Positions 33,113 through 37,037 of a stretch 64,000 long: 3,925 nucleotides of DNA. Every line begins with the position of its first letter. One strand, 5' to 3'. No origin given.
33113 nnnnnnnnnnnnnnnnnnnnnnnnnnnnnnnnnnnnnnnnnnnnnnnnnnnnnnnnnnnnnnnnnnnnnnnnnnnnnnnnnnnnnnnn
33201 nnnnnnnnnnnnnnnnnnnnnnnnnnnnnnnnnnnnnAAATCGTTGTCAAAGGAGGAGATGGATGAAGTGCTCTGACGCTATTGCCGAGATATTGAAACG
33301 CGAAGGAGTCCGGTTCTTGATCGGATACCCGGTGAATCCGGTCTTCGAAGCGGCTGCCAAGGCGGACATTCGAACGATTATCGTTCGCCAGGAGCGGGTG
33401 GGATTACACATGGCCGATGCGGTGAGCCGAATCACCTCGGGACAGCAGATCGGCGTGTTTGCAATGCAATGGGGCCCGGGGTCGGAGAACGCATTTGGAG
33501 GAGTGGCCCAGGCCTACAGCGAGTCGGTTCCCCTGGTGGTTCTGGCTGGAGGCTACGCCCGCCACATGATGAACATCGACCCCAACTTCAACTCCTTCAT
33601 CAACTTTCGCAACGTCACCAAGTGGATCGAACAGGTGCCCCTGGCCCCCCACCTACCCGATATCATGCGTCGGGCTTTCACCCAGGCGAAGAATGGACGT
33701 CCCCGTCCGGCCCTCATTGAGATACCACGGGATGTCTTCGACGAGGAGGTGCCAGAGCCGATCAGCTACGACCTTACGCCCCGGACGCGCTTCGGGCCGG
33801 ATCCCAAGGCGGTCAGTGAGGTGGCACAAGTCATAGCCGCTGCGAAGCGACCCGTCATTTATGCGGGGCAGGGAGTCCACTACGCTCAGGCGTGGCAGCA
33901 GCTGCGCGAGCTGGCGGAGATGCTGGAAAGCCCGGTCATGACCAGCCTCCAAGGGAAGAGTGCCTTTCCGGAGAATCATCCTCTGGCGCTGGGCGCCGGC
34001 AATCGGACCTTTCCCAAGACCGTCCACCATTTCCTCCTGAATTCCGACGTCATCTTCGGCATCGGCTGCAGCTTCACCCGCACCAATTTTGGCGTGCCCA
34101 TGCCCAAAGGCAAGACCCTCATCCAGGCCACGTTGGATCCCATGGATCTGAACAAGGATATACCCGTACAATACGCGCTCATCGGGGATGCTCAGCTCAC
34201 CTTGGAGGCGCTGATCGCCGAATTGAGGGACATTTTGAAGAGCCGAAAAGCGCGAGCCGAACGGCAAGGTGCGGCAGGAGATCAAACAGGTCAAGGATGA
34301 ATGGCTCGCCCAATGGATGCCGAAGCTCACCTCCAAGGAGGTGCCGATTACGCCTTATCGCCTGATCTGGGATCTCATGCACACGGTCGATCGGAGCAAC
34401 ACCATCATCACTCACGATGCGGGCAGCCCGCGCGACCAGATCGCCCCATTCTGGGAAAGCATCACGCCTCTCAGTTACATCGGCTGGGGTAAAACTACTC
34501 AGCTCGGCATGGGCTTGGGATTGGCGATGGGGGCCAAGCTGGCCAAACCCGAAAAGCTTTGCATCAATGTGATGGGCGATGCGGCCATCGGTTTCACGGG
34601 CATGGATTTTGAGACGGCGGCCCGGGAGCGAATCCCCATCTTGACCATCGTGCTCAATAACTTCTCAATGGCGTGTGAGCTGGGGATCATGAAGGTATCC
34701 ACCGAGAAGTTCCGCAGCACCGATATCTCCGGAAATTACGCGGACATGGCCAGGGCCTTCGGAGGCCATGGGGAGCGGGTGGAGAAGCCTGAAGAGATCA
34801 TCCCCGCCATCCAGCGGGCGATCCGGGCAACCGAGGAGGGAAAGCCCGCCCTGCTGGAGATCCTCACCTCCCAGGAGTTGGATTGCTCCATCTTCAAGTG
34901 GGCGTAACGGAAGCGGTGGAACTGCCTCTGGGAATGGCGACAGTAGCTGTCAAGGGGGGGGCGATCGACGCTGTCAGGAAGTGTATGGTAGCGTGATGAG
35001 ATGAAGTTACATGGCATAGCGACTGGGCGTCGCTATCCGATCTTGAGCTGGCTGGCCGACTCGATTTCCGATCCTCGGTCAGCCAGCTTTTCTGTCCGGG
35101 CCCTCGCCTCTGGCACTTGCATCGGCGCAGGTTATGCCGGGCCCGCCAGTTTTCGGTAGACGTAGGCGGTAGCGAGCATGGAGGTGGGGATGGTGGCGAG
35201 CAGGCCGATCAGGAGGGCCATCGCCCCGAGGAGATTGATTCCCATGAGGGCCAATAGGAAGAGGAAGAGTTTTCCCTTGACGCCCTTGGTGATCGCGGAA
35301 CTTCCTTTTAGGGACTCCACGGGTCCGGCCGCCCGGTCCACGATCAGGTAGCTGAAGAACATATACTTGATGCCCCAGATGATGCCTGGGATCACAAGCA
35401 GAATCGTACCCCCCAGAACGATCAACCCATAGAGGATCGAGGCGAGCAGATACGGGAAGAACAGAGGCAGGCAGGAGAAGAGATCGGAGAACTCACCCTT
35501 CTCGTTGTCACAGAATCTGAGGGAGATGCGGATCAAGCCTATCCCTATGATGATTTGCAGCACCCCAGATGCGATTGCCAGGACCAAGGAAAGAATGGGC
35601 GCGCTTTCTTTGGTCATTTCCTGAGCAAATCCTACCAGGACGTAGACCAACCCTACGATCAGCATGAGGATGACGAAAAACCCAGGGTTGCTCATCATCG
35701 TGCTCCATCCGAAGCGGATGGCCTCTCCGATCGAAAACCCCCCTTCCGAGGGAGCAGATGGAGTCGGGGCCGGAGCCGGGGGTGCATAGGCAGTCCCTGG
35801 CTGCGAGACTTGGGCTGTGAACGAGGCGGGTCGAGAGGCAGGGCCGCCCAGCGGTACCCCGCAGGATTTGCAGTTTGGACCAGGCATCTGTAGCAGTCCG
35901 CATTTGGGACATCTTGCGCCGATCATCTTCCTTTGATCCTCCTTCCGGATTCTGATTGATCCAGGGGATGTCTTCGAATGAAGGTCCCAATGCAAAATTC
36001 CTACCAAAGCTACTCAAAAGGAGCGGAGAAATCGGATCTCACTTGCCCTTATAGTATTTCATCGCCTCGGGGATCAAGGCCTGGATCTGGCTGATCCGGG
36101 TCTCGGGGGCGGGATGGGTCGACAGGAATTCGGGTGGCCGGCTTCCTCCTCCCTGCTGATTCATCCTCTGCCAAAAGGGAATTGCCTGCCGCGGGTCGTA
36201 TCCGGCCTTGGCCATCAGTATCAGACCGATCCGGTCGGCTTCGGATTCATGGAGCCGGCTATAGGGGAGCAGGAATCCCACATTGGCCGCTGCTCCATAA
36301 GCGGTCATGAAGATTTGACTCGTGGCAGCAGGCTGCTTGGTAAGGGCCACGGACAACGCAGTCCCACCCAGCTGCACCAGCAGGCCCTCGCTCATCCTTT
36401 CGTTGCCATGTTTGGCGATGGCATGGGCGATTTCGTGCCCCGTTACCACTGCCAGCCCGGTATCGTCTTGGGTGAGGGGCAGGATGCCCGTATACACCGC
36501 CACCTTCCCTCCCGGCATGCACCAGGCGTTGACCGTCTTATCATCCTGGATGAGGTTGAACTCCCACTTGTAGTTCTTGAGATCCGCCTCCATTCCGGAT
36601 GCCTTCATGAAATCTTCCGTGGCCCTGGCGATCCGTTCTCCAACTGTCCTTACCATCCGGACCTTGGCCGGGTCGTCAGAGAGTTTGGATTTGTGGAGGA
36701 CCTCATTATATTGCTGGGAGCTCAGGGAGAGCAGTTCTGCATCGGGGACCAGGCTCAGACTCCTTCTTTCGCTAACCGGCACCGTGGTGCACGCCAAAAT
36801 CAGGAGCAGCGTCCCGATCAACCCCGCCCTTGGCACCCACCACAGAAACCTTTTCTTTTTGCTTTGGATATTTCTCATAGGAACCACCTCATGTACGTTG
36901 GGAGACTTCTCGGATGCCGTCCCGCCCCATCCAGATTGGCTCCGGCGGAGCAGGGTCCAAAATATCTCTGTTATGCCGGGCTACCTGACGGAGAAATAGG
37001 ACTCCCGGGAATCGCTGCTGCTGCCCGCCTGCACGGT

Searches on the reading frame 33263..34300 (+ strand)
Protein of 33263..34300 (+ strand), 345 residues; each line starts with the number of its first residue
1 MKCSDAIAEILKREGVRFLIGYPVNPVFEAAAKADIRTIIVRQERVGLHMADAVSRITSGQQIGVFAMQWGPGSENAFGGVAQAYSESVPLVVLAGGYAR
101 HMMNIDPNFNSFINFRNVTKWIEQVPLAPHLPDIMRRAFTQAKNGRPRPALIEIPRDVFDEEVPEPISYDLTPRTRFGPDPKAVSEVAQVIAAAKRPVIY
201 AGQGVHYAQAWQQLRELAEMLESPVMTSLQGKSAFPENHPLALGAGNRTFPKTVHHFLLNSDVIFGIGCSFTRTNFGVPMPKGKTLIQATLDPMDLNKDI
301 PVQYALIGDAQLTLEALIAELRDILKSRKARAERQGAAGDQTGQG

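Call 20: search_protein_families(library=pfam, proteins=[window:33263-34300:+], max_evalue=0.0001)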
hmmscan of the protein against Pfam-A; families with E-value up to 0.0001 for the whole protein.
window:33263-34300:+ (345 aa): 2 families
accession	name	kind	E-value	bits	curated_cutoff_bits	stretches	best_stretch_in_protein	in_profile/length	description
PF00205.28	TPP_enzyme_M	-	7.3e-35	120.1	30.4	1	184-317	1-137/137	Thiamine pyrophosphate enzyme, central domain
PF02776.23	TPP_enzyme_N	-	6.3e-24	84.5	26.8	1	1-103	1-105/119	Thiamine pyrophosphate enzyme, N-terminal TPP binding domain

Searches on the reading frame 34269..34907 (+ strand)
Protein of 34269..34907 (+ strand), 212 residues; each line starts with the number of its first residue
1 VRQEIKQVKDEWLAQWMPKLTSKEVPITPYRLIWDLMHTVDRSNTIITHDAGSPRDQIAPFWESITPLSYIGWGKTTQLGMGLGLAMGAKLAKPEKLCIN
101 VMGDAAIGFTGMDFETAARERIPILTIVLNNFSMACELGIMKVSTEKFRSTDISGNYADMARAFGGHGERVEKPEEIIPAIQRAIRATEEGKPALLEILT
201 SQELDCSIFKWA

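Call 20: search_protein_families(library=pfam, proteins=[window:34269-34907:+], max_evalue=0.0001)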
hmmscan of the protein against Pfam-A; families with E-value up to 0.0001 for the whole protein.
window:34269-34907:+ (212 aa): 1 family
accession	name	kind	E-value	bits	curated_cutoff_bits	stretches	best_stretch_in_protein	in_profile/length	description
PF02775.26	TPP_enzyme_C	-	1.1e-28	100.4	21.9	1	50-198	1-151/151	Thiamine pyrophosphate enzyme, C-terminal TPP binding domain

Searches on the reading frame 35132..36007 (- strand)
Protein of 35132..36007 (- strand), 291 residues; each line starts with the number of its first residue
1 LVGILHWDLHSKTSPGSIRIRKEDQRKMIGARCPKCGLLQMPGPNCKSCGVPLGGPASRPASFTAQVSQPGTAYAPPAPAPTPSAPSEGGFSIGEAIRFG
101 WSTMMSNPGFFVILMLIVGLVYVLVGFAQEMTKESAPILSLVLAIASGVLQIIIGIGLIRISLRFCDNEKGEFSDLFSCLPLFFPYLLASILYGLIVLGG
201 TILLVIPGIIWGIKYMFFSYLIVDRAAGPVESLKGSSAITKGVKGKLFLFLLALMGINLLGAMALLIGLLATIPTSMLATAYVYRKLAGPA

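Call 20: search_protein_families(library=pfam, proteins=[window:35132-36007:-], max_evalue=0.0001)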
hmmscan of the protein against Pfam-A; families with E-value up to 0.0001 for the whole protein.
window:35132-36007:- (291 aa): 1 family
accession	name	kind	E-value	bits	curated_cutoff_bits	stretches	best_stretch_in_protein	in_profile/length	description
PF06161.16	DUF975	-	5.6e-08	33.4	34.8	1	201-287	152-239/243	Protein of unknown function (DUF975)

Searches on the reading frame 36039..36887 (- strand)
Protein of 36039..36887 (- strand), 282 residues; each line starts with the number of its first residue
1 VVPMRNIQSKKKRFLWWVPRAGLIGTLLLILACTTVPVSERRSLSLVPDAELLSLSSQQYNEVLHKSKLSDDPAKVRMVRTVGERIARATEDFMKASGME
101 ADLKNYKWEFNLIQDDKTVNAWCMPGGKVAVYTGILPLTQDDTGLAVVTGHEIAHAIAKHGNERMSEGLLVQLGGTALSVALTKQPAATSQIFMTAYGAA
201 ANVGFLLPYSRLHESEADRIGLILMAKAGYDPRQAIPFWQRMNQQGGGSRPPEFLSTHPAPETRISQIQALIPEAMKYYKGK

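Call 20: search_protein_families(library=pfam, proteins=[window:36039-36887:-], max_evalue=0.0001)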
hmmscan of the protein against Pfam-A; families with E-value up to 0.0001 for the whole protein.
window:36039-36887:- (282 aa): 1 family
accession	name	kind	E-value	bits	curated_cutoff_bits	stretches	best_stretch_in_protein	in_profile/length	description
PF01435.24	Peptidase_M48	-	4.5e-37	128.1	20.3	1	86-270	7-184/186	Peptidase family M48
